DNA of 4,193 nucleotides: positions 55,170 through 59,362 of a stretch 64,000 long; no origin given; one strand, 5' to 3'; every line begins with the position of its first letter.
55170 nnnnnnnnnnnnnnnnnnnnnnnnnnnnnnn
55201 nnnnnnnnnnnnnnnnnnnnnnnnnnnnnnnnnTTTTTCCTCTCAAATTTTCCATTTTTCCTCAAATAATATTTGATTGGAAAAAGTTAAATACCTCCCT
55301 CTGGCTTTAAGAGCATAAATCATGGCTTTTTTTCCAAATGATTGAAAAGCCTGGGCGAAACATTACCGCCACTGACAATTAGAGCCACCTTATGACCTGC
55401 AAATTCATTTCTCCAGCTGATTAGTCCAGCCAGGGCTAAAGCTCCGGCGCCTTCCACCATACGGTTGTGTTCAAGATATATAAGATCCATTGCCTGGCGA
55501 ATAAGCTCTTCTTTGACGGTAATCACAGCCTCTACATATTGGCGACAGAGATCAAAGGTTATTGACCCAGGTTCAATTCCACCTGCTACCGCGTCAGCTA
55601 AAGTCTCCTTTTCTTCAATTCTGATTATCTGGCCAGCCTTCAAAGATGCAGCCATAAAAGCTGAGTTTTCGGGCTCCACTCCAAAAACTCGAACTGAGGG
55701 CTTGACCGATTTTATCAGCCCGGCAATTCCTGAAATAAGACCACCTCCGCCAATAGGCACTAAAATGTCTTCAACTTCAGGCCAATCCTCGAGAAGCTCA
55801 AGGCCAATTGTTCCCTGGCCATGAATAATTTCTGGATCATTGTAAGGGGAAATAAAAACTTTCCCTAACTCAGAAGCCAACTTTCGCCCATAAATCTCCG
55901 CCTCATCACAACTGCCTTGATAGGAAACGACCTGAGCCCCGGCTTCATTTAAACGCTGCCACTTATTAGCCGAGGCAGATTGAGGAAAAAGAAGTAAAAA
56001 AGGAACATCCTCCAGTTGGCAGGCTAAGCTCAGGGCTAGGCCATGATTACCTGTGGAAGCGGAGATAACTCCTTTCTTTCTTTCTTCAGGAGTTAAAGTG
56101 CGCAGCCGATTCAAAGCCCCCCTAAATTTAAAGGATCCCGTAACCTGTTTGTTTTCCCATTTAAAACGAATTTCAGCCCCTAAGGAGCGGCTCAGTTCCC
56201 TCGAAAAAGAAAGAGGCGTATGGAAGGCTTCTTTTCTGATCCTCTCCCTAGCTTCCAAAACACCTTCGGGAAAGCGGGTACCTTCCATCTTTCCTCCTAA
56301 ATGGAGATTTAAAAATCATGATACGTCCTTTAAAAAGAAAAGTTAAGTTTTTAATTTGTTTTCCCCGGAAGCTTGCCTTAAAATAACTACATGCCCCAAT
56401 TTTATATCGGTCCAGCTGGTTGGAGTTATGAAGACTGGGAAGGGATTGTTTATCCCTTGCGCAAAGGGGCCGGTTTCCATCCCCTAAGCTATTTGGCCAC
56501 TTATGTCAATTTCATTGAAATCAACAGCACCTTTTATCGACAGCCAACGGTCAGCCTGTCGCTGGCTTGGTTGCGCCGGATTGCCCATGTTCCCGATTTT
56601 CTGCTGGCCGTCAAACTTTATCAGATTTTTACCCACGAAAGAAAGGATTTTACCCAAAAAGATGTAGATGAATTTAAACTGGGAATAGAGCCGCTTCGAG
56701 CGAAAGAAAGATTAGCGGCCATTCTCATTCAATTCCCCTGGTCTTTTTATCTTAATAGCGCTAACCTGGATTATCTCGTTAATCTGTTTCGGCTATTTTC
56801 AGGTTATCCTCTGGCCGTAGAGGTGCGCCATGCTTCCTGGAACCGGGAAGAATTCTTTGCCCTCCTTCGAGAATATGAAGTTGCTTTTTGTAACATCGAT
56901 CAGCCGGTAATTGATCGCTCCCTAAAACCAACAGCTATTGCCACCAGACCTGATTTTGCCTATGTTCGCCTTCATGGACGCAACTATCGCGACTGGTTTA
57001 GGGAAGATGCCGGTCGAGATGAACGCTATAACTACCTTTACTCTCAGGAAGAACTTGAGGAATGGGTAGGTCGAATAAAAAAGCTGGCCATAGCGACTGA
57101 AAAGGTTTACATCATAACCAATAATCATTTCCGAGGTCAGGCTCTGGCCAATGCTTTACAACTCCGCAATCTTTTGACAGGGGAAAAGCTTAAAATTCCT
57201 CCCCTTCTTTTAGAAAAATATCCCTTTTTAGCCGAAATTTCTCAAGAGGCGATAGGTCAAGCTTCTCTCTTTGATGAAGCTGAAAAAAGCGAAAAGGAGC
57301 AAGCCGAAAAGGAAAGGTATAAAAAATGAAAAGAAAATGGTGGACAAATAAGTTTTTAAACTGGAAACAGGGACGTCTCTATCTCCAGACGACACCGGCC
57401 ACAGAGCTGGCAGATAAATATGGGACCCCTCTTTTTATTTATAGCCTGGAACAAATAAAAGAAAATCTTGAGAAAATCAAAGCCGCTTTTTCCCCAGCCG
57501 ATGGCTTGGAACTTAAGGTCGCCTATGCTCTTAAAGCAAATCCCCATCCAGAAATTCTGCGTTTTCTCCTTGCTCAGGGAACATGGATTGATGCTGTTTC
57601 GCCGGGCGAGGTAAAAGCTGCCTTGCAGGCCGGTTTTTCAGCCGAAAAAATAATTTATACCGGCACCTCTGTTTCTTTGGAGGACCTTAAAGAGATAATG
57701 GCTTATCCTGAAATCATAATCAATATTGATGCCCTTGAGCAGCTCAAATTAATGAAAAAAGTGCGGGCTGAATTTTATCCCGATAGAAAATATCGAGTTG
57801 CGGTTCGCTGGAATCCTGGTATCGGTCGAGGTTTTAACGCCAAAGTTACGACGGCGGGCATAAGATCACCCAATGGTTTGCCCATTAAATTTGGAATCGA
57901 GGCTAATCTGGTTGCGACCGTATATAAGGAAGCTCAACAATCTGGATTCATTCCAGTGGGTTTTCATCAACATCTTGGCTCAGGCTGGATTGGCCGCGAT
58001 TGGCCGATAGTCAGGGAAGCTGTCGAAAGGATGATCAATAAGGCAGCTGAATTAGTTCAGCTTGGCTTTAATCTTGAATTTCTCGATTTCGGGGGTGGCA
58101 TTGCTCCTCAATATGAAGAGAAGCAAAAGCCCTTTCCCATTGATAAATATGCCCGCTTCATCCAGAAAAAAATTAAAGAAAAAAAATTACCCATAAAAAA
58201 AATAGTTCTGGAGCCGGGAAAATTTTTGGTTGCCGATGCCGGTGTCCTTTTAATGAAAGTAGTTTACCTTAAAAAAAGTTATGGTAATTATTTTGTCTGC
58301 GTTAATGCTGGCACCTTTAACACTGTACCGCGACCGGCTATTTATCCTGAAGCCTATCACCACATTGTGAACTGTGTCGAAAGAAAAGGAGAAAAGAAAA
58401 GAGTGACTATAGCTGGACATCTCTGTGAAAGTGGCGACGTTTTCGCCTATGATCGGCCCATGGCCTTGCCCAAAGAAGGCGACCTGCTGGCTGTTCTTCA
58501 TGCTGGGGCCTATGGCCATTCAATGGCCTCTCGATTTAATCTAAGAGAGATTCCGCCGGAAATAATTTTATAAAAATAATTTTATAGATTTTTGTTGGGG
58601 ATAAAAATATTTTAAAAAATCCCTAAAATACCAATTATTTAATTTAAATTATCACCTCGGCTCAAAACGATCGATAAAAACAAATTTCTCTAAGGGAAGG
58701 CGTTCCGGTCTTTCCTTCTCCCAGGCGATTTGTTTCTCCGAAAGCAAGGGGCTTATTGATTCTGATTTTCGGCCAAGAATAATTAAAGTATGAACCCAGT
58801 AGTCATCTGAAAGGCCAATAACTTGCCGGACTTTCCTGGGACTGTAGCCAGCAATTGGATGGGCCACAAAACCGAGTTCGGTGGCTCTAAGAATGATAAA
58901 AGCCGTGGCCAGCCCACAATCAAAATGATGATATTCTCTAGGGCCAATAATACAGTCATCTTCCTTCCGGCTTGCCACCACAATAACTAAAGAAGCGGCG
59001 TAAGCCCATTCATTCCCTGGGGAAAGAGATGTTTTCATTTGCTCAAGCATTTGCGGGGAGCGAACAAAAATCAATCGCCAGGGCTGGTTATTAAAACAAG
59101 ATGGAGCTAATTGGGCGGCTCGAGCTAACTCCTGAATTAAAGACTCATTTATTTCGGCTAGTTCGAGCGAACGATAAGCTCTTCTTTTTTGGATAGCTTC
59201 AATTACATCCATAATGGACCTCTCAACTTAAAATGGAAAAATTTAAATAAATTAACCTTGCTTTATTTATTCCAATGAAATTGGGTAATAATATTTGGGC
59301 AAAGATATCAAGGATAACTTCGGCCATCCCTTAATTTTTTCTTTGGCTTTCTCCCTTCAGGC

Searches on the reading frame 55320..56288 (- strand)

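Call 70: search_protein_families(library=pfam, proteins=[window:55320-56288:-], max_evalue=0.0001)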
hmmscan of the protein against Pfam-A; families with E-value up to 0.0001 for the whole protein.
window:55320-56288:- (322 aa): 1 family
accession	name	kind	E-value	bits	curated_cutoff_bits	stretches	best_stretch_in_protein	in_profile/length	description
PF00291.31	PALP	-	1.1e-73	248.6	35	1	22-307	6-295/295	Pyridoxal-phosphate dependent enzyme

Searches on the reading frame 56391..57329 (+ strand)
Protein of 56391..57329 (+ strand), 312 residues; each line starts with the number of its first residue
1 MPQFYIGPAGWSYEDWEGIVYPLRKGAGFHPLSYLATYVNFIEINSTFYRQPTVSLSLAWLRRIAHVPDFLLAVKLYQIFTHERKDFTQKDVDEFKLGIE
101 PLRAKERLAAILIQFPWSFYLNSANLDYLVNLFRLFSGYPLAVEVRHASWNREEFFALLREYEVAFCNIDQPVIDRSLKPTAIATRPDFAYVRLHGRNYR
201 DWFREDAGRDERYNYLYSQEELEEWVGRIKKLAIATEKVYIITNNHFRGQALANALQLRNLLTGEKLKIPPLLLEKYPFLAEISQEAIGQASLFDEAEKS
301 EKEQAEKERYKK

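Call 70: search_protein_families(library=pfam, proteins=[window:56391-57329:+], max_evalue=0.0001)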
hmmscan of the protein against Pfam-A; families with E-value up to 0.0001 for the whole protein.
window:56391-57329:+ (312 aa): 1 family
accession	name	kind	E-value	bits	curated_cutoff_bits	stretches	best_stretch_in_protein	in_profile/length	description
PF01904.24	DUF72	-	1e-55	189.6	25.3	1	31-260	10-216/217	Protein of unknown function DUF72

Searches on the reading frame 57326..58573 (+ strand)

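Call 70: search_protein_families(library=pfam, proteins=[window:57326-58573:+], max_evalue=0.0001)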
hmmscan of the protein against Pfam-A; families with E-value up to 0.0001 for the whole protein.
window:57326-58573:+ (415 aa): 3 families
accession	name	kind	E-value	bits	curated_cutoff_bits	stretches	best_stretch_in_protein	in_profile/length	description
PF02784.22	Orn_Arg_deC_N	-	6.5e-41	140.8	23.4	1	42-303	2-247/247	Pyridoxal-dependent decarboxylase, pyridoxal binding domain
PF00278.28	Orn_DAP_Arg_deC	-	1.7e-18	67.1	23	1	201-394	5-95/95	Pyridoxal-dependent decarboxylase, C-terminal sheet domain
PF01168.26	Ala_racemase_N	-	1.9e-05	24.9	24.1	0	40-168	2-126/220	Alanine racemase, N-terminal domain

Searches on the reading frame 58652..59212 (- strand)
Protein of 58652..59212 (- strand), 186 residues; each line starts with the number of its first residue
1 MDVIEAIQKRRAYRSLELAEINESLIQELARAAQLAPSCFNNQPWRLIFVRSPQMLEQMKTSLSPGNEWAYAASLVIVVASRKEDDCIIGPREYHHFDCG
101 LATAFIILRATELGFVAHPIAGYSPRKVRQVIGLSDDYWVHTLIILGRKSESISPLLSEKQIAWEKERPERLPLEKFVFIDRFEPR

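Call 70: search_protein_families(library=pfam, proteins=[window:58652-59212:-], max_evalue=0.0001)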
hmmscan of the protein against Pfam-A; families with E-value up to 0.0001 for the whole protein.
window:58652-59212:- (186 aa): 2 families
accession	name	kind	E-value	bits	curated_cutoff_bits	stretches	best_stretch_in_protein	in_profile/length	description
PF00881.29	Nitroreductase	-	9.5e-16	58.9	23.5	2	7-60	1-54/167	Nitroreductase family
PF14512.11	TM1586_NiRdase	-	5.4e-07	29.9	27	0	29-52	163-186/215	Putative TM nitroreductase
